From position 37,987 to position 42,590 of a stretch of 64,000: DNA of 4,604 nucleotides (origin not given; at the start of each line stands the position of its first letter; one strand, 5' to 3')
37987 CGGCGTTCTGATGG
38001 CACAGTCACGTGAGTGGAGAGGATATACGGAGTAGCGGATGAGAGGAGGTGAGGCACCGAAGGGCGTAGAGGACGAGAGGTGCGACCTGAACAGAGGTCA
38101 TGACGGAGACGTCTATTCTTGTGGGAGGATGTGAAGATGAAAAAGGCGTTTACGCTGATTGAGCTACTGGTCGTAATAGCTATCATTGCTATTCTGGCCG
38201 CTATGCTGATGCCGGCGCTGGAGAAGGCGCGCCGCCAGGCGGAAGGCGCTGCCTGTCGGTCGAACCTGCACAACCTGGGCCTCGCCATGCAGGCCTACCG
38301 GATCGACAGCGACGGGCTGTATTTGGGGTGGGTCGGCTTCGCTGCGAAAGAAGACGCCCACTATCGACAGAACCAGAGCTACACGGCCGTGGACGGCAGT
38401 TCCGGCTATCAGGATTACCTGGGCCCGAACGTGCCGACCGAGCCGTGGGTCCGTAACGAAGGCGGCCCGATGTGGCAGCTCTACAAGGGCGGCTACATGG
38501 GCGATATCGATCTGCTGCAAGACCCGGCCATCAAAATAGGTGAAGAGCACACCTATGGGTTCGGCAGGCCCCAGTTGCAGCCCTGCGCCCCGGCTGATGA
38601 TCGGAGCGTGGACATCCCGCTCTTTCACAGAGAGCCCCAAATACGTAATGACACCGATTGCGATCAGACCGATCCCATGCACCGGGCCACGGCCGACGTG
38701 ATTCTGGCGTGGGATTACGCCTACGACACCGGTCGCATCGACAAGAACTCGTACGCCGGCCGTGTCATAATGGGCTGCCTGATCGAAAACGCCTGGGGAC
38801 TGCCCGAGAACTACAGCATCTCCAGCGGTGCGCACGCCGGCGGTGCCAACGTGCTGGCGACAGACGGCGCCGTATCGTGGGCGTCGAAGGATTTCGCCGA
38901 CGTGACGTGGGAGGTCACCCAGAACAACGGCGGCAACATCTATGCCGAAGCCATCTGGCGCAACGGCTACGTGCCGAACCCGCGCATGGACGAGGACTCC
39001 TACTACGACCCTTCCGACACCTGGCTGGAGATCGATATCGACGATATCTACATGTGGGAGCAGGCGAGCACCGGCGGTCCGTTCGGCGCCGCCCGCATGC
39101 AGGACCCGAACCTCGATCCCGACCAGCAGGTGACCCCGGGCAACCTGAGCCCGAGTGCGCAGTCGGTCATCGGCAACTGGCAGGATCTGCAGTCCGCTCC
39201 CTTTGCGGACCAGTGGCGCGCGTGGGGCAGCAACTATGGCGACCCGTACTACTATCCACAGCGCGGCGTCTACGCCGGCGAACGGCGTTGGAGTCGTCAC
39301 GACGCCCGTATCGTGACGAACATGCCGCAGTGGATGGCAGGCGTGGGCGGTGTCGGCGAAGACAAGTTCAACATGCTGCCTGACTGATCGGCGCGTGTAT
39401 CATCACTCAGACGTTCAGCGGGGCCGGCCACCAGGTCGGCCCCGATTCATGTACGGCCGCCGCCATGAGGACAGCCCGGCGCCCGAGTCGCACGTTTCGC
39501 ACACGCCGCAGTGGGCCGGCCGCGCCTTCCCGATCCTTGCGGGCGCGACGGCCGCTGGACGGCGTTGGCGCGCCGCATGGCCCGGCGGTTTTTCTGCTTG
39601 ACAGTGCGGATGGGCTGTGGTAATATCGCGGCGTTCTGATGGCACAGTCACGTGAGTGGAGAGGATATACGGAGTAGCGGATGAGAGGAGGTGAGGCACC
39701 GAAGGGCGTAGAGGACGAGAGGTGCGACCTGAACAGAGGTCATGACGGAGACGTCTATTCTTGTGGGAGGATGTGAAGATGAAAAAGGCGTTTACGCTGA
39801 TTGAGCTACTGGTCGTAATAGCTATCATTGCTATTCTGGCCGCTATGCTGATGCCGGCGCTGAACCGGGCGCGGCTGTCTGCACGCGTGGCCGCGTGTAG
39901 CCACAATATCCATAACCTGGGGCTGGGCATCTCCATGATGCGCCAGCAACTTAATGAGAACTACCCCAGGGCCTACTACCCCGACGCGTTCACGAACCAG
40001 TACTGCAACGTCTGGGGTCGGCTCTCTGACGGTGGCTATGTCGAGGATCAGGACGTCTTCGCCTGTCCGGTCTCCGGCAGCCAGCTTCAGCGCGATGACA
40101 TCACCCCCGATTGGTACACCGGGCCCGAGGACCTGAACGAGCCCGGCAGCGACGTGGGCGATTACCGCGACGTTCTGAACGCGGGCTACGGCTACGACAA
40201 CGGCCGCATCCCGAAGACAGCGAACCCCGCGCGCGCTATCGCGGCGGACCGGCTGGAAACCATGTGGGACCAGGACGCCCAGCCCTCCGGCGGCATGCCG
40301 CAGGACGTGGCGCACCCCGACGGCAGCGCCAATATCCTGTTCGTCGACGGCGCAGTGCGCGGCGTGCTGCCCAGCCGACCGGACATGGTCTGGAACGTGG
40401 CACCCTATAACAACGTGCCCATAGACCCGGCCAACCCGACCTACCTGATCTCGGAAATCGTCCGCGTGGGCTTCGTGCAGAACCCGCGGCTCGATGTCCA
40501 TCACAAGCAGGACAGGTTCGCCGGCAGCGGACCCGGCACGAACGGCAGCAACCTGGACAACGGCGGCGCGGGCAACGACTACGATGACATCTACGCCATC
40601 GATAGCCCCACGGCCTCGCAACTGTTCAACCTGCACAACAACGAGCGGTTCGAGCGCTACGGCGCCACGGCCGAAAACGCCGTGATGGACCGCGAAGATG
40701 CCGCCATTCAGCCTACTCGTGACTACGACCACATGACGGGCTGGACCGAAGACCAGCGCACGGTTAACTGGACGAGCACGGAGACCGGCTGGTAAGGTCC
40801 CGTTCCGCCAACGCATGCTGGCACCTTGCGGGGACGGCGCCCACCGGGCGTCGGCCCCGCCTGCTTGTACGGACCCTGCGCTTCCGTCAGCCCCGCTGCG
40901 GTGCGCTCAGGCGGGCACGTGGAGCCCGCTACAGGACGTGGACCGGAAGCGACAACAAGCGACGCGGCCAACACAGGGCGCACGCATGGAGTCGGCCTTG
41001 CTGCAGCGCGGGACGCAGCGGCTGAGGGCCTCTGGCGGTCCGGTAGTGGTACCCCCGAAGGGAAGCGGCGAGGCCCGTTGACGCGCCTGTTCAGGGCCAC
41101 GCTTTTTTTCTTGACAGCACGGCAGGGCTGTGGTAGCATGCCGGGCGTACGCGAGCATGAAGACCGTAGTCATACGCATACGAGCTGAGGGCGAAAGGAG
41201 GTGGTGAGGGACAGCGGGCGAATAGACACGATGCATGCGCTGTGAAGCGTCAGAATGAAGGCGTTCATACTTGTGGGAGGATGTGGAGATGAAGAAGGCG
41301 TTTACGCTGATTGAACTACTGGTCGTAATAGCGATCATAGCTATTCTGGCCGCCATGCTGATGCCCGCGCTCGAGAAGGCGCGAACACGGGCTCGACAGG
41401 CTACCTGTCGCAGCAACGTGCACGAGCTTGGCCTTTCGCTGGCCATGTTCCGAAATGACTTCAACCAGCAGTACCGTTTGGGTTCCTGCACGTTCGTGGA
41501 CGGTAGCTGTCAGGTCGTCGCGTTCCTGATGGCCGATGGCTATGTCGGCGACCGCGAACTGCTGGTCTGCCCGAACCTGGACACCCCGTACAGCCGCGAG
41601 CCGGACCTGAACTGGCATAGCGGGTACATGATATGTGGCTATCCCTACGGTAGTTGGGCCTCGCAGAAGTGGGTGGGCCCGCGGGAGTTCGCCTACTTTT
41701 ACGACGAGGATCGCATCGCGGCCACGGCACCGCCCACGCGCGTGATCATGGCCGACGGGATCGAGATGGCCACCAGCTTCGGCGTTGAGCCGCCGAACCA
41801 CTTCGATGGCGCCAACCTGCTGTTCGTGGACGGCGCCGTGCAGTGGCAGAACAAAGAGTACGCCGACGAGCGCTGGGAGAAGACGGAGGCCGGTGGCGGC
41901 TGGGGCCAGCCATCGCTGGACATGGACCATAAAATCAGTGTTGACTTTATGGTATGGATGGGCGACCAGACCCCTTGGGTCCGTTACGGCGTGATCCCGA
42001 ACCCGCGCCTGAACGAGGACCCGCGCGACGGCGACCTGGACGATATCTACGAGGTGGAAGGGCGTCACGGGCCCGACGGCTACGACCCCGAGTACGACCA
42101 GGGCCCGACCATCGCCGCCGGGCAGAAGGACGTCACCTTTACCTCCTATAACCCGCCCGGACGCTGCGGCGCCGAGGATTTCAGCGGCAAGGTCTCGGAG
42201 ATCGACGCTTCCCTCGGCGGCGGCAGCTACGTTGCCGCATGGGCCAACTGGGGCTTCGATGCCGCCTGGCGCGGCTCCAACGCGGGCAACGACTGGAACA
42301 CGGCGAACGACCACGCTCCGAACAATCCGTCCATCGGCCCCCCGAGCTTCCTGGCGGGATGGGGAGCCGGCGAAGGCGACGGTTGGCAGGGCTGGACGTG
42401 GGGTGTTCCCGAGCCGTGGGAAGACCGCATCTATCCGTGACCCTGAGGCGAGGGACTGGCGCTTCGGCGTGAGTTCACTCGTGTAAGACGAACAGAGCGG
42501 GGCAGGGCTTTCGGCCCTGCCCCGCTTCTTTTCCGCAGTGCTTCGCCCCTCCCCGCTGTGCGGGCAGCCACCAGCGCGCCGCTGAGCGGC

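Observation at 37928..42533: Tandem three-gene DUF1559 (H-X9-DG) pseudopilin cassette: each gene has its own consensus promoter, long leader and terminator, and the first two share a 293-bp perfect repeat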

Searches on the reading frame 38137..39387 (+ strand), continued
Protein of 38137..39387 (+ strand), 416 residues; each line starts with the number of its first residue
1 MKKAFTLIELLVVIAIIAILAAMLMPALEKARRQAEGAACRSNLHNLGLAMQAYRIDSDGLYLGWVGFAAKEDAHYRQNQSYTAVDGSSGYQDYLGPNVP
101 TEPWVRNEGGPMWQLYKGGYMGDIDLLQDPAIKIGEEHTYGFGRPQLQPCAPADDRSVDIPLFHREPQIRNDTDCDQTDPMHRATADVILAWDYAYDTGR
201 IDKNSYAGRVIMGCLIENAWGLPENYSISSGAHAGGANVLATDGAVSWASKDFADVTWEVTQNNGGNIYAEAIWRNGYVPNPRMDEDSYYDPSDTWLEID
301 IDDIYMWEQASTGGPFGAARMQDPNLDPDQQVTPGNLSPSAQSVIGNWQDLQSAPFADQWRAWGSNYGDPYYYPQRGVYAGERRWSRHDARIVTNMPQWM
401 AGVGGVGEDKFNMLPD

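Call 62: fold_search(model_id=the predicted structure, library=pdb)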
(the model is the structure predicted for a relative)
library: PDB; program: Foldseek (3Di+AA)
matches with E <= 10: 42; with E <= 0.001: 0
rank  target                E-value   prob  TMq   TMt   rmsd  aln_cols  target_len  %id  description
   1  6xxd_A                1.8e-01  0.98  0.12  0.36   2.6        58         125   48  CryoEM structure of the type IV pilin PilA4 from Thermus thermophilus (released 2020-03-11)
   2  7fdp_B                3.5e+00  0.01  0.05  0.06  11.8        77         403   12  Crystal structure of PirB insecticidal protein from Photorhabdus akhurstii (released 2022-07-20)
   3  8jpb_G                4.0e+00  0.02  0.08  0.06  11.6        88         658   11  cryo-EM structure of NTSR1-GRK2-Galpha(q) complexes 1 (released 2023-08-09)
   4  9s3g_j                4.2e+00  0.01  0.06  0.06  11.9        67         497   12  State 1 MAP3 RNA Pol II activated elongation complex with SETD2 and upstream hexasome (released 2025-11-12)
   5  8dfq_A                4.5e+00  0.01  0.04  0.04  10.0        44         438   11  Ectodomain of full-length KIT(T417I,delta418-419)-SCF dimers (released 2023-03-29)
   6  6nd4_N                4.8e+00  0.01  0.08  0.05   9.5        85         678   10  Conformational switches control early maturation of the eukaryotic small ribosomal subunit (released 2019-06-19)
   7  4gbf_A                5.0e+00  0.01  0.10  0.11  12.6       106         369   11  Crystal structure of the C-terminal domain of gp131 from bacteriophage phiKZ (released 2012-10-17)
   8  2fsj                  5.3e+00  0.01  0.07  0.09  11.1        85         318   12  Crystal structure of Ta0583, an archaeal actin homolog, native data (released 2006-04-18)
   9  4nng                  5.7e+00  0.02  0.06  0.13   8.1        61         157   11  Structural basis for targeting the ribosomal protein S1 of Mycobacterium tuberculosis by pyrazinamide (released 2014-12-24)
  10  8hku_L14P             5.7e+00  0.01  0.09  0.17   9.1       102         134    9  Cryo-EM Structures and Translocation Mechanism of Crenarchaeota Ribosome (released 2023-08-16)
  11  2vhf_A                5.7e+00  0.01  0.05  0.05  10.8        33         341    9  Structure of the CYLD USP domain (released 2008-03-11)
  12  3kya                  5.7e+00  0.01  0.06  0.05  12.3        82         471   11  Crystal structure of Putative phosphatase (NP_812416.1) from BACTEROIDES THETAIOTAOMICRON VPI-5482 at 1.77 A resolution (released 2009-12-22)
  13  4nnk                  6.4e+00  0.01  0.06  0.13   8.1        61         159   11  Structural basis for targeting the ribosomal protein S1 of Mycobacterium tuberculosis by pyrazinamide (released 2014-12-24)
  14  5umu_A                6.7e+00  0.01  0.07  0.10  11.0        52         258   10  Crystal structure of the middle double PH domain of human FACT complex subunit SPT16 (released 2018-01-31)
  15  4gbf_B                6.7e+00  0.01  0.08  0.09  13.7        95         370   12  Crystal structure of the C-terminal domain of gp131 from bacteriophage phiKZ (released 2012-10-17)
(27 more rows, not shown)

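Call 70: find_encoding_contigs(protein=P0005, flank=6000, max_places=2)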
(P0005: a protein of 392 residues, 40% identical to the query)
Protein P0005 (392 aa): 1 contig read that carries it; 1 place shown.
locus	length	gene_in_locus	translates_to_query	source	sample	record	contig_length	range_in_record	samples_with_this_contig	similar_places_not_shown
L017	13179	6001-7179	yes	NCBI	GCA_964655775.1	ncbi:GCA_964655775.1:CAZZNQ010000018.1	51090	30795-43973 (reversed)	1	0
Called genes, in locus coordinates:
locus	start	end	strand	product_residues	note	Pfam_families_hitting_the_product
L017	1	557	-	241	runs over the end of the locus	PF00578:AhpC-TSA (weak)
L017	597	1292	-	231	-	PF02223:Thymidylate_kin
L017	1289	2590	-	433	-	PF02614:UxaC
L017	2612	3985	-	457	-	PF05167:DUF711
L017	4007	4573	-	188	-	PF01842:ACT (weak), PF13291:ACT_4 (faint), PF13740:ACT_6 (weak), PF13840:ACT_7 (faint), PF22468:ACT_9 (faint), PF22629:ACT_AHAS_ss (faint), PF13740:ACT_6, PF01842:ACT (weak)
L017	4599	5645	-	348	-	PF01210:NAD_Gly3P_dh_N, PF03807:F420_oxidored (weak), PF07479:NAD_Gly3P_dh_C, PF20618:GPD_NAD_C_bact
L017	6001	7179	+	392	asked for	PF07963:N_methyl (weak), PF07596:SBP_bac_10 (faint)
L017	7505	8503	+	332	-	PF07963:N_methyl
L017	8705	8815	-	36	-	-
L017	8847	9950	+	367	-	PF07963:N_methyl (weak)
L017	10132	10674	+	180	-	-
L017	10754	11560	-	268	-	PF01261:AP_endonuc_2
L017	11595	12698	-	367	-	PF01408:GFO_IDH_MocA, PF02894:GFO_IDH_MocA_C, PF22725:GFO_IDH_MocA_C3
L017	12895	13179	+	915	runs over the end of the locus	PF08531:Bac_rhamnosid_N, PF05592:Bac_rhamnosid (weak), PF17389:Bac_rhamnosid6H, PF22422:MGH1-like_GH, PF17390:Bac_rhamnosid_C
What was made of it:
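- L017 has the same gene order (call 70).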

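Call 71: find_encoding_contigs(protein=P0039, flank=6000, max_places=2)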
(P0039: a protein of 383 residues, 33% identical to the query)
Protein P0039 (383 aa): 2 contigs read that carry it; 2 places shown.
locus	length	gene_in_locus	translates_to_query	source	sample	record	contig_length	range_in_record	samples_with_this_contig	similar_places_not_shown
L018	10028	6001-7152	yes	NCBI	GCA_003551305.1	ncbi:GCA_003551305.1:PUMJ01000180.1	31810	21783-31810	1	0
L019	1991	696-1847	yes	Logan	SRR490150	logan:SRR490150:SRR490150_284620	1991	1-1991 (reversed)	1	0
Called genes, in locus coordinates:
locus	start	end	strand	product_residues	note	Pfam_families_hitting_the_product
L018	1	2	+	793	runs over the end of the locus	PF08478:POTRA_1 (faint), PF07244:POTRA, PF08479:POTRA_2 (weak), PF07244:POTRA, PF01103:Omp85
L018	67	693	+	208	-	PF03938:OmpH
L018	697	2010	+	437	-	PF03331:LpxC, PF22817:ApeP-like (faint), PF07977:FabA, PF22818:ApeI-like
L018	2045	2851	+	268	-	PF00132:Hexapep (weak), PF25084:LbH_EIF2B (faint), PF25087:GMPPB_C (weak), PF00132:Hexapep, PF13720:Acetyltransf_11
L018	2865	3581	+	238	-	PF02254:TrkA_N, PF03721:UDPG_MGDP_dh_N (faint), PF02080:TrkA_C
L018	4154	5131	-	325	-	PF01073:3Beta_HSD, PF01370:Epimerase, PF02719:Polysacc_synt_2, PF04321:RmlD_sub_bind, PF13460:NAD_binding_10, PF16363:GDP_Man_Dehyd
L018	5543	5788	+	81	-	-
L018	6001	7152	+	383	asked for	PF07963:N_methyl (weak)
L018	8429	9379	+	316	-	PF07963:N_methyl (weak), PF07596:SBP_bac_10 (faint)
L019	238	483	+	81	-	-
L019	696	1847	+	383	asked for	PF07963:N_methyl (weak)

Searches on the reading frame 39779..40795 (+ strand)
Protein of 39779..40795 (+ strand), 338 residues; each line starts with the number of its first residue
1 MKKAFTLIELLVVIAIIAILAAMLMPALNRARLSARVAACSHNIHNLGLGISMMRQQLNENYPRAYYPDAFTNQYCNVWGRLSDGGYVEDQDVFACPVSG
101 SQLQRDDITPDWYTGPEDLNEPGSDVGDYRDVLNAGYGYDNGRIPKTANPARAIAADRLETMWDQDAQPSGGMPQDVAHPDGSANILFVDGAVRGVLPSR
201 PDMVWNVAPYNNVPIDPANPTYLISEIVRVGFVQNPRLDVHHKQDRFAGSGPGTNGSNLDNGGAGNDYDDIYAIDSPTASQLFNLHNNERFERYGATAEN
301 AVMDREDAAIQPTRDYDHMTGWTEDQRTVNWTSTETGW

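Call 5: search_protein_families(library=pfam, proteins=[window:39779-40795:+], max_evalue=0.01)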
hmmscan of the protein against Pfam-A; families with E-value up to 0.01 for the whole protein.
window:39779-40795:+ (338 aa): 2 families
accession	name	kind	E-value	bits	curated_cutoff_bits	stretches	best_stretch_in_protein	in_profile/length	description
PF07963.17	N_methyl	-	4.9e-07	29.5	21.2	1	2-25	4-27/27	Prokaryotic N-terminal methylation motif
PF07596.16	SBP_bac_10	-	0.0053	17.3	23.3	0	30-69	2-40/268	Protein of unknown function (DUF1559)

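Call 6: search_protein_families(library=ncbifam, proteins=[window:39779-40795:+], max_evalue=0.01)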
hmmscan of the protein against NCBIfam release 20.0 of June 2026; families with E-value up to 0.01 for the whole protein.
window:39779-40795:+ (338 aa): 10 families
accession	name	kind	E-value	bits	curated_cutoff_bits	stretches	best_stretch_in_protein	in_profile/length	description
TIGR02532.1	IV_pilin_GFxxxE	domain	2.9e-07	30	16.3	1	3-24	2-23/24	prepilin-type N-terminal cleavage/methylation domain-containing protein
TIGR01710.1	typeII_sec_gspG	equivalog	5.3e-07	29.7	88.85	1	4-63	2-60/134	type II secretion system major pseudopilin GspG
NF007862.0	PRK10574.1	equivalog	5.3e-06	26.6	138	1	2-29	4-31/145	prepilin peptidase-dependent pilin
NF040999.1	pilin_ComGC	equivalog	5.3e-06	26.5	75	1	2-36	1-35/84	competence type IV pilus major pilin ComGC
NF041013.1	T4P_ComGE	equivalog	8.1e-06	25.9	49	1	2-32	3-33/83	competence type IV pilus minor pilin ComGE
TIGR02596.1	TIGR02596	subfamily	2e-05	24.7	70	1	5-46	1-42/196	Verru_Chthon cassette protein D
TIGR01708.2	typeII_sec_gspH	equivalog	5.5e-05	23.2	80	1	4-32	3-31/169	type II secretion system minor pseudopilin GspH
NF041775.1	typeIV_PilA_Myxo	equivalog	0.00015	21.8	400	1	3-31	11-39/214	type IV pilin protein PilA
TIGR01711.1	gspJ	equivalog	0.00038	20.3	64.85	1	4-84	2-83/192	type II secretion system minor pseudopilin GspJ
NF040982.1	ComGD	equivalog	0.0046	17.4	70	1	2-28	1-27/139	competence type IV pilus minor pilin ComGD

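Call 40: list_cluster_members(proteins=[P0001, window:39779-40792:+, window:41289-42437:+, P0002])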
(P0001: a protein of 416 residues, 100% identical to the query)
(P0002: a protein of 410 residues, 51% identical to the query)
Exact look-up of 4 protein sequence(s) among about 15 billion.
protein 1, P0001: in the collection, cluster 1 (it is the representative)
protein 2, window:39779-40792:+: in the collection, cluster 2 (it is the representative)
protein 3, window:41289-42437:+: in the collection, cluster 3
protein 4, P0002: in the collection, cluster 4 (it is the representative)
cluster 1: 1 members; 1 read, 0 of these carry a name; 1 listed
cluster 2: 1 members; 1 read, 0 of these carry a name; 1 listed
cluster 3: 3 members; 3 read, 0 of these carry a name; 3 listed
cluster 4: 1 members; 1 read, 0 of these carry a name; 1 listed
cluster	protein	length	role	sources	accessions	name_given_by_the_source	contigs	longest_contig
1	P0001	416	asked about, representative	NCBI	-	-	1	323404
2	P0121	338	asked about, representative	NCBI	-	-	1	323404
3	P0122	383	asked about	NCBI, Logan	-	-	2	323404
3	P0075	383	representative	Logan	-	-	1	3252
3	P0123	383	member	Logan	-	-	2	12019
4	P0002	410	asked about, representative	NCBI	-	-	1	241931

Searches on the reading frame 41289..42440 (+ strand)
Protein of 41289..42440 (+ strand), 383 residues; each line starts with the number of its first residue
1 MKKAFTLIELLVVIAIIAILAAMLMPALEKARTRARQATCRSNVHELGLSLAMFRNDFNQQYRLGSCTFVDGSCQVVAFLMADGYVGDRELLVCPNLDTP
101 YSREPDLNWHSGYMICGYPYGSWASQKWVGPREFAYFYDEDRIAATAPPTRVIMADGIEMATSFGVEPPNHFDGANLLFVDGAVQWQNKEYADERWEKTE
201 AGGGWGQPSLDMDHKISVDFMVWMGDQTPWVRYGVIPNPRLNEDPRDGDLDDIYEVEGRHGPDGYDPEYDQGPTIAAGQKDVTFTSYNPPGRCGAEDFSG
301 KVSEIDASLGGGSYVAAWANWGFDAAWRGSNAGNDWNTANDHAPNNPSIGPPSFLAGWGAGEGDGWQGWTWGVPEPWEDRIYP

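Call 5: search_protein_families(library=pfam, proteins=[window:41289-42440:+], max_evalue=0.01)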
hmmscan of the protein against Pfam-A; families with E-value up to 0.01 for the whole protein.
window:41289-42440:+ (383 aa): 2 families
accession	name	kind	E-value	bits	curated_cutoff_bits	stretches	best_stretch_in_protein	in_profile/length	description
PF07963.17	N_methyl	-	5e-07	29.5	21.2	1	2-25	4-27/27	Prokaryotic N-terminal methylation motif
PF07596.16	SBP_bac_10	-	0.0025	18.3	23.3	0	30-60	2-32/268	Protein of unknown function (DUF1559)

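Call 6: search_protein_families(library=ncbifam, proteins=[window:41289-42440:+], max_evalue=0.01)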
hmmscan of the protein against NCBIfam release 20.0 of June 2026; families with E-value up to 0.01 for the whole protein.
window:41289-42440:+ (383 aa): 14 families
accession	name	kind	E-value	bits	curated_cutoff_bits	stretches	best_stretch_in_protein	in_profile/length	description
TIGR01710.1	typeII_sec_gspG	equivalog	1.5e-08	34.7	88.85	1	4-58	2-56/134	type II secretion system major pseudopilin GspG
NF041775.1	typeIV_PilA_Myxo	equivalog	3.8e-08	33.6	400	1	3-47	11-55/214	type IV pilin protein PilA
NF040999.1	pilin_ComGC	equivalog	1.5e-07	31.5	75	1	2-45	1-44/84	competence type IV pilus major pilin ComGC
TIGR02532.1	IV_pilin_GFxxxE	domain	2.9e-07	30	16.3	1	3-24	2-23/24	prepilin-type N-terminal cleavage/methylation domain-containing protein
NF041013.1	T4P_ComGE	equivalog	7e-07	29.3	49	1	2-42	3-43/83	competence type IV pilus minor pilin ComGE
NF007862.0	PRK10574.1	equivalog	6e-06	26.4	138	1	2-30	4-32/145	prepilin peptidase-dependent pilin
TIGR01708.2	typeII_sec_gspH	equivalog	8.1e-06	25.9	80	1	4-39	3-40/169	type II secretion system minor pseudopilin GspH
TIGR02596.1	TIGR02596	subfamily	0.00013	22.1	70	1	5-37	1-32/196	Verru_Chthon cassette protein D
TIGR01711.1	gspJ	equivalog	0.0013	18.6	64.85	1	4-61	2-60/192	type II secretion system minor pseudopilin GspJ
TIGR02599.1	TIGR02599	subfamily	0.0015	17.9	256.5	1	4-43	1-40/361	Verru_Chthon cassette protein C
NF041002.1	pilin_ComGF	equivalog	0.0035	17.6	80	1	2-59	1-57/139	competence type IV pilus minor pilin ComGF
NF040982.1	ComGD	equivalog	0.005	17.3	70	1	2-30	1-29/139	competence type IV pilus minor pilin ComGD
TIGR01707.1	gspI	equivalog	0.0052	17.3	44.35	1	5-32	2-29/101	type II secretion system minor pseudopilin GspI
TIGR04294.2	pre_pil_HX9DG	domain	0.0087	15.9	19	1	170-186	4-20/22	H-X9-DG-CTERM domain-containing protein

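Call 41: find_encoding_contigs(protein=window:41289-42440:+, flank=10000, max_places=6)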
Protein window:41289-42440:+ (383 aa): 2 contigs read that carry it; 2 places shown.
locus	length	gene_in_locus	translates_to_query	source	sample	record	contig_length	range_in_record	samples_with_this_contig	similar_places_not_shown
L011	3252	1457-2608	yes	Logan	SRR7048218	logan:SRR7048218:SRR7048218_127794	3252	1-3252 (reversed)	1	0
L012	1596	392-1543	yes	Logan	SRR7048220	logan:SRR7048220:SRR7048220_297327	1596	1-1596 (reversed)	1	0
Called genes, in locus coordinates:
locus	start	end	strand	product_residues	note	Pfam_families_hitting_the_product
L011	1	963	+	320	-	?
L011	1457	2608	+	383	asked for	PF07963:N_methyl (weak)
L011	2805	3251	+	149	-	?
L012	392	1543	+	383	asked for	PF07963:N_methyl (weak)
